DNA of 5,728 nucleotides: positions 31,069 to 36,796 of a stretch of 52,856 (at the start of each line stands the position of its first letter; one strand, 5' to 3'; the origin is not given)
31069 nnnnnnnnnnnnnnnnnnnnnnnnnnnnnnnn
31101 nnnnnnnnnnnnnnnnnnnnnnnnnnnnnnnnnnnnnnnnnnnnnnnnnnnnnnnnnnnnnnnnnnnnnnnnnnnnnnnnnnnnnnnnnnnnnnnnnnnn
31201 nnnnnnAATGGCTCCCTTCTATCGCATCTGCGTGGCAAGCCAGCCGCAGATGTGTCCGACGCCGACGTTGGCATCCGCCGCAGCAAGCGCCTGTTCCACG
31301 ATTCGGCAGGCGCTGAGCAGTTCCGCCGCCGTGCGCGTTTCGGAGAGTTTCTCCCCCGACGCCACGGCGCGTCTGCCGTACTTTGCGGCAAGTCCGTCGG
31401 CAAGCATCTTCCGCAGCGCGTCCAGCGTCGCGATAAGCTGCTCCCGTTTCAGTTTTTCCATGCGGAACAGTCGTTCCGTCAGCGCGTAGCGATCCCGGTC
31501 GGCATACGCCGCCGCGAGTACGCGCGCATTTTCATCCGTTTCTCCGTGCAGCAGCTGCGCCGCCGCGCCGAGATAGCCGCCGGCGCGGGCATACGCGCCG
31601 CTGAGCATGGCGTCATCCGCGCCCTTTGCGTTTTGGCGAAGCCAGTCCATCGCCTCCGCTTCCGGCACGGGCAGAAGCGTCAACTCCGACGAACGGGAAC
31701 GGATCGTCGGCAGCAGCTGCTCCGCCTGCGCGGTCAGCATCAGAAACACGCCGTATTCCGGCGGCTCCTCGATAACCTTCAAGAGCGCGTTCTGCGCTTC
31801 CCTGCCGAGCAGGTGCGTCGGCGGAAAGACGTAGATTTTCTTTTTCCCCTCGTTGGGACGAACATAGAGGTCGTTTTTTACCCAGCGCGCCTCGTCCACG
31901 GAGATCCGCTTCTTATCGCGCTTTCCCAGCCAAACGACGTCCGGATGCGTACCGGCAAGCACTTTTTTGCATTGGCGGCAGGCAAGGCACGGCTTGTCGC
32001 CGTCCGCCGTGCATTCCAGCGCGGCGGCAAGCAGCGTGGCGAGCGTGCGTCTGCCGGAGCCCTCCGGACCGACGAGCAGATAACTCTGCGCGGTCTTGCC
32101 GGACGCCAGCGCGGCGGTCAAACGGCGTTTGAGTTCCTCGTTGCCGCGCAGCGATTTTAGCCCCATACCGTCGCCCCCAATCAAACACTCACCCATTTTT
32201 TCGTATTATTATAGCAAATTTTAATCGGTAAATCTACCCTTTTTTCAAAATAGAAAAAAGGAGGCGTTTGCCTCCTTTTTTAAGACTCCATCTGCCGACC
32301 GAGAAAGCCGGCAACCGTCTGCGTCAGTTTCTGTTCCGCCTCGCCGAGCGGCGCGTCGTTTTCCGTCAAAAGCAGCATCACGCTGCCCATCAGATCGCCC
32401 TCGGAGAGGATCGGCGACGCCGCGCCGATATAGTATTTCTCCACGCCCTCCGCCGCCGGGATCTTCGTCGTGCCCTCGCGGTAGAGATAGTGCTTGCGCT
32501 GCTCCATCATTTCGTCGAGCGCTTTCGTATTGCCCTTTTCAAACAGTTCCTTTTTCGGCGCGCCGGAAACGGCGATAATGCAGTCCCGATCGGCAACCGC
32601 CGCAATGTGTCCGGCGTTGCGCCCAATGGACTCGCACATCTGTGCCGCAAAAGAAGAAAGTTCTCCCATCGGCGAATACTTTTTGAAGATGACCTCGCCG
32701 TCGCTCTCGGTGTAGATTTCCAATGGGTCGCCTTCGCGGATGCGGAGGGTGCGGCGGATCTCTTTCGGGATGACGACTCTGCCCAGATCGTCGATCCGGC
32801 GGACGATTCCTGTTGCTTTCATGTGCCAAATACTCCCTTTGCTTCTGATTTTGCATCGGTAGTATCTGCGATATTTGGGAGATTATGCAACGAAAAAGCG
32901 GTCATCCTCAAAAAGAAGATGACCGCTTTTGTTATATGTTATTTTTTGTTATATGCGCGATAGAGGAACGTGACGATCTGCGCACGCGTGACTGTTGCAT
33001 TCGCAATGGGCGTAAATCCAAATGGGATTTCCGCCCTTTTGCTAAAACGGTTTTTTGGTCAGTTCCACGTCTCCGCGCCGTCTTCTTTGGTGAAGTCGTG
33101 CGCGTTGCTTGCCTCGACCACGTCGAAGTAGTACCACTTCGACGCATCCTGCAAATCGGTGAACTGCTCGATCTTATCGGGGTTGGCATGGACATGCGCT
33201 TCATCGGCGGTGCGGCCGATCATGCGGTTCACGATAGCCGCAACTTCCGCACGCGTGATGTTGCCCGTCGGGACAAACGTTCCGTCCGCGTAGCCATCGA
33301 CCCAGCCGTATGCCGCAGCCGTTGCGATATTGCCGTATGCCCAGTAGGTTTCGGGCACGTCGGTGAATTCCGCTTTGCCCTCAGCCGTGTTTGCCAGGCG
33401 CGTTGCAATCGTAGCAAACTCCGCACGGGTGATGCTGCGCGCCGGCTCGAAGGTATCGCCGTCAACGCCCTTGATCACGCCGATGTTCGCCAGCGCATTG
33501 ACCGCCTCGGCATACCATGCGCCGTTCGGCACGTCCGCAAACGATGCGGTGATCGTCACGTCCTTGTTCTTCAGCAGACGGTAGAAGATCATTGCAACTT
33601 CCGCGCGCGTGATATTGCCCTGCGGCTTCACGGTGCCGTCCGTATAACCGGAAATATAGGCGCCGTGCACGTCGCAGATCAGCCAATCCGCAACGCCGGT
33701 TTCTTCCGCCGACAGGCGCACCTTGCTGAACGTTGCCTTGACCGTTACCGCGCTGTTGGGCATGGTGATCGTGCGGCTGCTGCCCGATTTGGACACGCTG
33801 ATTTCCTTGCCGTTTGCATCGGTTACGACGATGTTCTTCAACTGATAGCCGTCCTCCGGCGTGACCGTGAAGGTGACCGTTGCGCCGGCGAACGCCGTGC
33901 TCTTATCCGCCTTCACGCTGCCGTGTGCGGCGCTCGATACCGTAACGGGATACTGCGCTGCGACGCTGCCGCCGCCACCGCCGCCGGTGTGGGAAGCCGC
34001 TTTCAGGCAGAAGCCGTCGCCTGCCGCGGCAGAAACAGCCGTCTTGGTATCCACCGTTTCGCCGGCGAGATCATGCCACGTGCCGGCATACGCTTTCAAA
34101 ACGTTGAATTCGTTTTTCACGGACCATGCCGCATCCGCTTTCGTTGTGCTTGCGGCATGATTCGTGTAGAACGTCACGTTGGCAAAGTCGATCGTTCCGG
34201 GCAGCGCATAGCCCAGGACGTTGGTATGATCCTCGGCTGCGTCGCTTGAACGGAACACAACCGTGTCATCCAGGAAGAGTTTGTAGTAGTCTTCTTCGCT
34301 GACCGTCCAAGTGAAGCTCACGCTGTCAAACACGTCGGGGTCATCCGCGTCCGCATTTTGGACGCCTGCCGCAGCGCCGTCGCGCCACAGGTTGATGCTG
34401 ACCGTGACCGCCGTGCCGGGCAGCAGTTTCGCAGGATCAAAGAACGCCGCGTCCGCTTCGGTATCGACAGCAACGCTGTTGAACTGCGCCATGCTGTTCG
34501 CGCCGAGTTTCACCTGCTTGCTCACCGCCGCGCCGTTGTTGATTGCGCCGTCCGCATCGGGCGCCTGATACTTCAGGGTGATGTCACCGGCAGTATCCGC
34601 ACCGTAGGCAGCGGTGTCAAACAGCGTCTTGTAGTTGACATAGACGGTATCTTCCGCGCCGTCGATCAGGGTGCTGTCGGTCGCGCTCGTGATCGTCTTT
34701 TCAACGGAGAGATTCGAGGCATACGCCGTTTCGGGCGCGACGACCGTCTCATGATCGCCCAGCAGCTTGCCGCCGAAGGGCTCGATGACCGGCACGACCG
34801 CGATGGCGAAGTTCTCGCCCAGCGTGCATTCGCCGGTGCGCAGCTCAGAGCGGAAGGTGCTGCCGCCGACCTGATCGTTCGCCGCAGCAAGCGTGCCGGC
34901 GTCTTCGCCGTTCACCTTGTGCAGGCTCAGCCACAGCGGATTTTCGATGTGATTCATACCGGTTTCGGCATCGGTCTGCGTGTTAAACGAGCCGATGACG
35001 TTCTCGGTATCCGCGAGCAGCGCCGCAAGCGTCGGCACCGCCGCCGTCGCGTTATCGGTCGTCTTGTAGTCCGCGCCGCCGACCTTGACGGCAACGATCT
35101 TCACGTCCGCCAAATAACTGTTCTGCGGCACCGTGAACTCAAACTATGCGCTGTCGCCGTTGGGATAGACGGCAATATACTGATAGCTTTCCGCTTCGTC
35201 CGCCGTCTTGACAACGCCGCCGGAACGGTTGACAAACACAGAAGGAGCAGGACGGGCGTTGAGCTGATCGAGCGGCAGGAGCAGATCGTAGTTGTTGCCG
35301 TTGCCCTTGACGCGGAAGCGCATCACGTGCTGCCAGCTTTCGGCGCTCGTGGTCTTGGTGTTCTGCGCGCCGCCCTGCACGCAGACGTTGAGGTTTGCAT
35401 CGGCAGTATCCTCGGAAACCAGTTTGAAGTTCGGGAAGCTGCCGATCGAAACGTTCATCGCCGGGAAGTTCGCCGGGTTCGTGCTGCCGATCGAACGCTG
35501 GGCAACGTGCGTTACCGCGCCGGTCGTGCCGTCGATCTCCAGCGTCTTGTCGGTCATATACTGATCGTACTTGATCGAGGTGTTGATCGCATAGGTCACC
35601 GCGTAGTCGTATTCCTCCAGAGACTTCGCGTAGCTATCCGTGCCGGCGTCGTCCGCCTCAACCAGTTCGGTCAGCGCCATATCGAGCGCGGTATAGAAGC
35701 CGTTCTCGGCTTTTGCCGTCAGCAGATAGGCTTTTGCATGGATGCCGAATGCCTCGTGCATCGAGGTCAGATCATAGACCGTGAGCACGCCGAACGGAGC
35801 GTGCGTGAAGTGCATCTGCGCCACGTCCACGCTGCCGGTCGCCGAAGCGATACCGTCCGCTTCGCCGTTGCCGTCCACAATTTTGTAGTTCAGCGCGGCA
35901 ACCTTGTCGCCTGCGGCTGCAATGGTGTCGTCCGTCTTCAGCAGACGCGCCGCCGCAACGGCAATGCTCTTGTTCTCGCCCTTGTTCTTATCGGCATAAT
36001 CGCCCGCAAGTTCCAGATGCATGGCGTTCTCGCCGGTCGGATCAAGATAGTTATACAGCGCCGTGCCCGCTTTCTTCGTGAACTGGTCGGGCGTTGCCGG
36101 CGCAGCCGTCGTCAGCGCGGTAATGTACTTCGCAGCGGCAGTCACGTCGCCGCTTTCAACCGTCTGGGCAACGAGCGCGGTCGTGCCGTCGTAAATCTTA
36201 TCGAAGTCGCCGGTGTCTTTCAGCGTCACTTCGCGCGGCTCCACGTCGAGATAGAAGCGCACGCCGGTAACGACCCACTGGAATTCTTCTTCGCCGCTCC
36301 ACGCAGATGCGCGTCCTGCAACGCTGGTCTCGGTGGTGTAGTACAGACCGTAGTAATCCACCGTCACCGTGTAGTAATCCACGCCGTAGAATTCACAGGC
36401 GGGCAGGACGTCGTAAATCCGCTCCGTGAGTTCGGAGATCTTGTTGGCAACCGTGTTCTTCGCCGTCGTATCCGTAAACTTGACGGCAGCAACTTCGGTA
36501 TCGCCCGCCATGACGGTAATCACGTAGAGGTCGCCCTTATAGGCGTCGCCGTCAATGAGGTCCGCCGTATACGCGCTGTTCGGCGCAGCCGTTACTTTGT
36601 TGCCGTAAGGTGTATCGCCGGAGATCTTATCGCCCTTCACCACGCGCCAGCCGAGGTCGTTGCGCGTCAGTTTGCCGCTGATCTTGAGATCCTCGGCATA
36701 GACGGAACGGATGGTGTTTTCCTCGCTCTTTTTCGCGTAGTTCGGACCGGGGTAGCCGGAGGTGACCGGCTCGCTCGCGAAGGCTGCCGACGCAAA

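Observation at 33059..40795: One in-frame TAG separates the signal-peptide part from the SLH-anchor part of a ~2,577-codon surface protein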

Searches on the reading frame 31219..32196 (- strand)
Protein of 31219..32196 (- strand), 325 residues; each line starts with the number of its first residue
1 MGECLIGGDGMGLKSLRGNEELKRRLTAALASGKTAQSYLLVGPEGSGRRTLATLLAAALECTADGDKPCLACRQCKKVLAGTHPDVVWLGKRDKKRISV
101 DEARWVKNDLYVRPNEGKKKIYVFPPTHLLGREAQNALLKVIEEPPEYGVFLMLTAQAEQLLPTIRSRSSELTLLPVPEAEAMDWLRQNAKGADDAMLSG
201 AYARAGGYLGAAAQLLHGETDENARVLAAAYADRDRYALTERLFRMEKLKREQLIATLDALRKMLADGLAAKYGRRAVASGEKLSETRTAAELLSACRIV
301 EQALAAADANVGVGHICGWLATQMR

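Call 14: search_protein_families(library=pfam, proteins=[window:31219-32196:-], max_evalue=0.0001)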
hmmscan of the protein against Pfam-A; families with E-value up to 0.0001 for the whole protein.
window:31219-32196:- (325 aa): 1 family
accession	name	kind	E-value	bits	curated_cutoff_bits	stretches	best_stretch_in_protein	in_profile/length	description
PF13177.12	DNA_pol3_delta2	-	6.3e-45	153.5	27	1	19-176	2-159/161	DNA polymerase III, delta subunit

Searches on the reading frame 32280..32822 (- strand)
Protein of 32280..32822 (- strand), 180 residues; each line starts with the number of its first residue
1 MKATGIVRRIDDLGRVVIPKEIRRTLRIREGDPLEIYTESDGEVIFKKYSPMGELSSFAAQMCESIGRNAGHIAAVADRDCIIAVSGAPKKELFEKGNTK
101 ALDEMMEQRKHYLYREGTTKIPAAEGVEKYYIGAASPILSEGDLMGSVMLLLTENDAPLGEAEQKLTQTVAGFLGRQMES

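Call 14: search_protein_families(library=pfam, proteins=[window:32280-32822:-], max_evalue=0.0001)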
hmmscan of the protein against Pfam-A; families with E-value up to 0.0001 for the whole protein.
window:32280-32822:- (180 aa): 2 families
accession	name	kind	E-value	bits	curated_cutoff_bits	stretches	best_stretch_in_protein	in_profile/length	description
PF15714.11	SpoVT_C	-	3.5e-39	134.3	27.5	1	54-179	1-128/128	Stage V sporulation protein T C-terminal, transcription factor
PF04014.23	MazE_antitoxin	-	9.4e-12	45.1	24.7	1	7-49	1-43/48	Antidote-toxin recognition MazE, bacterial antitoxin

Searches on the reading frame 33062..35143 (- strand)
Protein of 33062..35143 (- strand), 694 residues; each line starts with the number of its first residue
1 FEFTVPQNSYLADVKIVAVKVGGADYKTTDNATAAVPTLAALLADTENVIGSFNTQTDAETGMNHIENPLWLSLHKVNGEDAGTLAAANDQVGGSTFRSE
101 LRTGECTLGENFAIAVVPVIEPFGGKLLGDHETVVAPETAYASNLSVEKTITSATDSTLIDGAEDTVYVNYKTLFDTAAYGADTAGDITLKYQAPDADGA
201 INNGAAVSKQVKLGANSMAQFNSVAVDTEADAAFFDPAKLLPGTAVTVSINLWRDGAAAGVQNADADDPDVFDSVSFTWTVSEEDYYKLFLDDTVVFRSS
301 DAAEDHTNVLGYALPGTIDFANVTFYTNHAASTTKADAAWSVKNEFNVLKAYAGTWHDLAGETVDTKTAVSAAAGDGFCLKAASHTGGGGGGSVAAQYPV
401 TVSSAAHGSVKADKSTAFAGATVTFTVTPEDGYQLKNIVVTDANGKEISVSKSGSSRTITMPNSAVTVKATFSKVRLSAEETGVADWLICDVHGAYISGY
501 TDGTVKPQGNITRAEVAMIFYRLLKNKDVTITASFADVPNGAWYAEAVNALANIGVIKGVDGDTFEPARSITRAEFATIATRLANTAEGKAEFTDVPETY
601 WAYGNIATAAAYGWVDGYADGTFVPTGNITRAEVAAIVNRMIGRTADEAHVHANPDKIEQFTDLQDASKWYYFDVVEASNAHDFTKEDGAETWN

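Call 8: search_protein_families(library=pfam, proteins=[window:33062-35143:-], max_evalue=0.01)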
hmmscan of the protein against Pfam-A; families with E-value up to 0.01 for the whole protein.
window:33062-35143:- (694 aa): 3 families
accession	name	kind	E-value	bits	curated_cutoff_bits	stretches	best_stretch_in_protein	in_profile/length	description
PF00395.25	SLH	-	4.1e-32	110.3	20.8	3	593-635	2-44/44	S-layer homology domain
PF18998.6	Flg_new_2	-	8.8e-14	51.7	23.6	1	398-475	1-72/73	Divergent InlB B-repeat domain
PF24514.1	SpaA_4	-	0.0015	19.7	27.3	1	393-472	22-99/107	Prealbumin-like fold domain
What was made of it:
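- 33232..33694 (-): Three SLH repeats (cell-wall anchor); the boundaries are approximate. Pfam SLH with three stretches, E 4e-32 (call 8).
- On SLH-anchored surface protein: Pfam PF00395 with three stretches, E 4e-32 (call 8).
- Closest known: Premature-stop. Same: The protein here also carries InlB-B-type (Flg_new_2) repeats (call 8).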

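Call 9: search_protein_families(library=ncbifam, proteins=[window:33062-35143:-], max_evalue=0.01)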
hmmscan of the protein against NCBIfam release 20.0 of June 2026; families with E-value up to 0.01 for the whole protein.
window:33062-35143:- (694 aa): 1 family
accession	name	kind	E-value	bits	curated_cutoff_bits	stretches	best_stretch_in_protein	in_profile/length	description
NF033190.2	inl_like_NEAT_1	exception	3.8e-19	68.5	1275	2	534-652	581-701/754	NEAT domain-containing leucine-rich repeat protein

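Call 39: search_solved_structures(query=window:33062-35143:-, max_evalue=0.01)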
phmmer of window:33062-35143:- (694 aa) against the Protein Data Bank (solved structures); distinct sequences matched with E-value up to 0.01: 6.
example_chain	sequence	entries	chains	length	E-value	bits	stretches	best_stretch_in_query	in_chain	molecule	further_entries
6bt4_A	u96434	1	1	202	5.3e-15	58.6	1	534-637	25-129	S-layer protein sap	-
3pyw_A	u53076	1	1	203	5.3e-15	58.6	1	534-637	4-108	S-layer protein sap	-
9g93_A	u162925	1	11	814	1.9e-10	43.5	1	533-638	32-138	S-layer protein sap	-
8bz2_A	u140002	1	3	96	3.8e-06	29.3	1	592-649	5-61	S-layer homology domain-containing protein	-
8bys_A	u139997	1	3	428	4.6e-06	29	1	581-644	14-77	S-layer homology domain-containing protein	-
8bym_A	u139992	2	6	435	2.3e-05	26.7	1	589-644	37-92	S-layer homology domain-containing protein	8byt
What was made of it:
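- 33232..33694 (-): PDB match to the SLH domain of Bacillus anthracis Sap, E 5e-15 (call 39).
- On SLH-anchored surface protein: PDB Sap SLH domain, E 5e-15 (call 39).
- Closest known: SLH-anchored cell-surface proteins of Firmicutes. Same: The SLH region matches Sap in the PDB at E 5e-15 (call 39) and Pfam SLH at E 4e-32 (call 8).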

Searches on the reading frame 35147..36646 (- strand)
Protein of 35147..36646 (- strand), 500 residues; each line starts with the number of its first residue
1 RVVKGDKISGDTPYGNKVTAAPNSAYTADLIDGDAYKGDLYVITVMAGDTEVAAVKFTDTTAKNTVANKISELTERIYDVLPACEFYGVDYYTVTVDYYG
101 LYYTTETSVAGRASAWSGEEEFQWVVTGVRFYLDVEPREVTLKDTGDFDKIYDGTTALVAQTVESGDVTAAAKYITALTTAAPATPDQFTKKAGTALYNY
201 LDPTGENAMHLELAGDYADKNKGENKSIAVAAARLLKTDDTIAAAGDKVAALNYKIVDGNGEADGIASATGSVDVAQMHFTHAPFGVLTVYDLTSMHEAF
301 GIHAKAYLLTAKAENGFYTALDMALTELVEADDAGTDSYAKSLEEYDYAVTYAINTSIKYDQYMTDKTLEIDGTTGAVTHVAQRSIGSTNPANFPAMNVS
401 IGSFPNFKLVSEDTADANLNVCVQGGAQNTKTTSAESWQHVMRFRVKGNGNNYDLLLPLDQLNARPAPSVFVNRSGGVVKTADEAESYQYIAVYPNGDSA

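Call 78: find_homologous_proteins(query=window:35147-36646:-)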
Query window:35147-36646:-: 8000 candidates shared short words with the query, none scored E <= 0.001.
